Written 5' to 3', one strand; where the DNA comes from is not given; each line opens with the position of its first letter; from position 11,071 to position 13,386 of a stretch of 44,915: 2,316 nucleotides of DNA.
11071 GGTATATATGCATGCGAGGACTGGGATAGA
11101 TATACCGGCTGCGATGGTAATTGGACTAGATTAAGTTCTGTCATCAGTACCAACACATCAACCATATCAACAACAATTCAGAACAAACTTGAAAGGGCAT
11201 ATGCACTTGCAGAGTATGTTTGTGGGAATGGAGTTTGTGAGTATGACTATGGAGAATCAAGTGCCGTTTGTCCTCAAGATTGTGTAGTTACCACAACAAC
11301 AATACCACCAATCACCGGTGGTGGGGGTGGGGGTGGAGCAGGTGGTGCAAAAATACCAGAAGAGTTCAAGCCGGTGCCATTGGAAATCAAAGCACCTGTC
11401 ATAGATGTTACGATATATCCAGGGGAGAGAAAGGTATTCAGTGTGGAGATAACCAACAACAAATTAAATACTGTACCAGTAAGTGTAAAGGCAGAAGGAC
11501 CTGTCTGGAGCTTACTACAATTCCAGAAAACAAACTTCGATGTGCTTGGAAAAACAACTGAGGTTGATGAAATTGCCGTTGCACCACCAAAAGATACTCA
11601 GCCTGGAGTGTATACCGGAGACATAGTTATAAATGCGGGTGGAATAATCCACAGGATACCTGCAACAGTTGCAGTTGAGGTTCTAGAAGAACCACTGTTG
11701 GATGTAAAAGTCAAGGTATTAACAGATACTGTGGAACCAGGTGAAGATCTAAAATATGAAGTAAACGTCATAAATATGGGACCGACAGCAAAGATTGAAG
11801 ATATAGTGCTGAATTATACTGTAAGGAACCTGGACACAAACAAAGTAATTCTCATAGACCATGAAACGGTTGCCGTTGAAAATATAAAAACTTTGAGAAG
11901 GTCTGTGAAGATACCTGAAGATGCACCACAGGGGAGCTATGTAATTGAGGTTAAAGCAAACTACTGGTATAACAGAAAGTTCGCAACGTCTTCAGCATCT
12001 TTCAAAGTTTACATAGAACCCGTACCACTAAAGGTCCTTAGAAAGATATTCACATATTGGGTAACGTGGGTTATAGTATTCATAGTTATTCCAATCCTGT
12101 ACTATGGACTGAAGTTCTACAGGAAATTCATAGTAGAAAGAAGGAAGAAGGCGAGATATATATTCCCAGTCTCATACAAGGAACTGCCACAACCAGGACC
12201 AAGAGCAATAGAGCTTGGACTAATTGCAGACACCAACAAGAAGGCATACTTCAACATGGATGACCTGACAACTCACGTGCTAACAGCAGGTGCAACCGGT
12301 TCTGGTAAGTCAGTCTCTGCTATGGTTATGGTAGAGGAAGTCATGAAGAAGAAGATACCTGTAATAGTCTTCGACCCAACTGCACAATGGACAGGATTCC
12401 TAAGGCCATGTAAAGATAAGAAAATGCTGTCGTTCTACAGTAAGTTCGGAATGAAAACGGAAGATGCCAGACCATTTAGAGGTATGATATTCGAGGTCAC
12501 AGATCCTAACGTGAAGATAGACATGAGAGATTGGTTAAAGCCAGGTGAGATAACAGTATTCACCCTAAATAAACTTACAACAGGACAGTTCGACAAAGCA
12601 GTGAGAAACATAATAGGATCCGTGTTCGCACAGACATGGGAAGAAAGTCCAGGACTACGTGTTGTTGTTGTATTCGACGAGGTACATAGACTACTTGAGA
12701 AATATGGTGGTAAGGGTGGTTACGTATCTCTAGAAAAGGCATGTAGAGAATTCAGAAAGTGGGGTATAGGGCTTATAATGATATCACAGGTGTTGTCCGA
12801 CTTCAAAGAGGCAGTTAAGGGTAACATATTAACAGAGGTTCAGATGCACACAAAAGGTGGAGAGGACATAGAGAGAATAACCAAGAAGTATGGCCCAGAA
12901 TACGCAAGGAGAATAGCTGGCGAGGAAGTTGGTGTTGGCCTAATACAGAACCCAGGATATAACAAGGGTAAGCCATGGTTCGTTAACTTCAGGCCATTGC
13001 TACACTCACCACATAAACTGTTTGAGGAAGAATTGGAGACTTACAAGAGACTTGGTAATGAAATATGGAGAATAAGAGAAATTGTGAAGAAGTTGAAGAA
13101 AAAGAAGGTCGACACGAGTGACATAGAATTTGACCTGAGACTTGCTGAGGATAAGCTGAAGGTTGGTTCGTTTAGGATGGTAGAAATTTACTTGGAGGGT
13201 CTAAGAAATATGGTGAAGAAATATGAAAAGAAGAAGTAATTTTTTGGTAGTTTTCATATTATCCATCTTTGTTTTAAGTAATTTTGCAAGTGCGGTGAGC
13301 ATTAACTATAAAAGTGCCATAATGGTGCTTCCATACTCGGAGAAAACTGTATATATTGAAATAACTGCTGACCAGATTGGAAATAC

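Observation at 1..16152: Giant glycosylated adhesin fused through one TM helix to a cytoplasmic HerA/FtsK-class ATPase, heading a translationally coupled coiled-coil operon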

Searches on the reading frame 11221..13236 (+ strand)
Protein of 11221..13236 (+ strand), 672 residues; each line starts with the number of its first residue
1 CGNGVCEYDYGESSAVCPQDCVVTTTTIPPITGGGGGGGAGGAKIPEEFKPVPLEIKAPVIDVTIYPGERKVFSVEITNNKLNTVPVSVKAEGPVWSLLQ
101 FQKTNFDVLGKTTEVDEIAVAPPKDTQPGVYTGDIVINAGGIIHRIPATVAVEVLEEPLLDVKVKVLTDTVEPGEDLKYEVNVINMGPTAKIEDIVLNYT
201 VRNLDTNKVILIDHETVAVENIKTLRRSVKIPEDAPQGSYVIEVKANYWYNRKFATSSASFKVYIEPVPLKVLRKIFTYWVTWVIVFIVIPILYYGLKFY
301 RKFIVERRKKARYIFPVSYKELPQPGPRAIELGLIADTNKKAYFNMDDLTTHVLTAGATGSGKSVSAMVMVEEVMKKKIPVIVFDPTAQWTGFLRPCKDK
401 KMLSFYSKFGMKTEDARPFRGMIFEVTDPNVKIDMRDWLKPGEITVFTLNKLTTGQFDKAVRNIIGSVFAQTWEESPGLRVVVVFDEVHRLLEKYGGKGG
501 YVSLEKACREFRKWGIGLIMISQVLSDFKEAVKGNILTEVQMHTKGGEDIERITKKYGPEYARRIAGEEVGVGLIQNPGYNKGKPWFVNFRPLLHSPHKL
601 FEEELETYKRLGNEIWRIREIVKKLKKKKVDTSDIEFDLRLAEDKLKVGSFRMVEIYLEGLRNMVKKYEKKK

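Call 95: search_protein_families(library=pfam, proteins=[window:11221-13236:+], max_evalue=1)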
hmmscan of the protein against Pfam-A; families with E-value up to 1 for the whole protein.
window:11221-13236:+ (672 aa): 18 families
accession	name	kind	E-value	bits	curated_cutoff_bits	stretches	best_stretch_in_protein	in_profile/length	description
PF01935.23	DUF87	-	2.2e-11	44.7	23.2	1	330-394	1-68/220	Helicase HerA, central domain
PF05872.18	HerA_C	-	5e-06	25.9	22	1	338-400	9-71/502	Helicase HerA-like C-terminal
PF01580.24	FtsK_SpoIIIE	-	2.7e-05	24.1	24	1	330-372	20-61/221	FtsK/SpoIIIE family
PF04851.21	ResIII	-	3.7e-05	24.1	22.5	1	348-494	21-140/164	Type III restriction enzyme, res subunit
PF12846.13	AAA_10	-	0.00012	21.7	27.5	1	351-395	22-66/362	AAA-like domain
PF10633.15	NPCBM_assoc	-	0.00014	22.4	24.4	0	215-248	44-77/78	NPCBM-associated, NEW3 domain of alpha-galactosidase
PF02534.20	T4SS-DNA_transf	-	0.0004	19.8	20.1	1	343-388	37-80/468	Type IV secretory system Conjugative DNA transfer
PF10412.15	TrwB_AAD_bind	-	0.00058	19.3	20.5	1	349-391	14-56/387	Type IV secretion-system coupling protein DNA-binding domain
PF00270.35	DEAD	-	0.0015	18.7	26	1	352-387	16-54/167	DEAD/DEAH box helicase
PF05707.18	Zot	-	0.015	15.2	20.3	1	473-545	75-148/197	Zonular occludens toxin (Zot)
PF01835.25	MG2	-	0.073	13.9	32.8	1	173-262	13-95/96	MG2 domain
PF00437.27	T2SSE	-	0.092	11.8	24.9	1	346-381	138-173/370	Type II/IV secretion system protein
PF22680.2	Glyco_hydro_123_N_2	-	0.1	12.9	27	0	103-138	106-141/142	Glycoside hydrolase 123 N-terminal domain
PF02762.20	Cbl_N3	-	0.14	12.5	25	1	477-521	3-47/86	CBL proto-oncogene N-terminus, SH2-like domain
PF20720.3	nSTAND3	-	0.15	12.2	27.2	1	351-397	18-64/155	Novel STAND NTPase 3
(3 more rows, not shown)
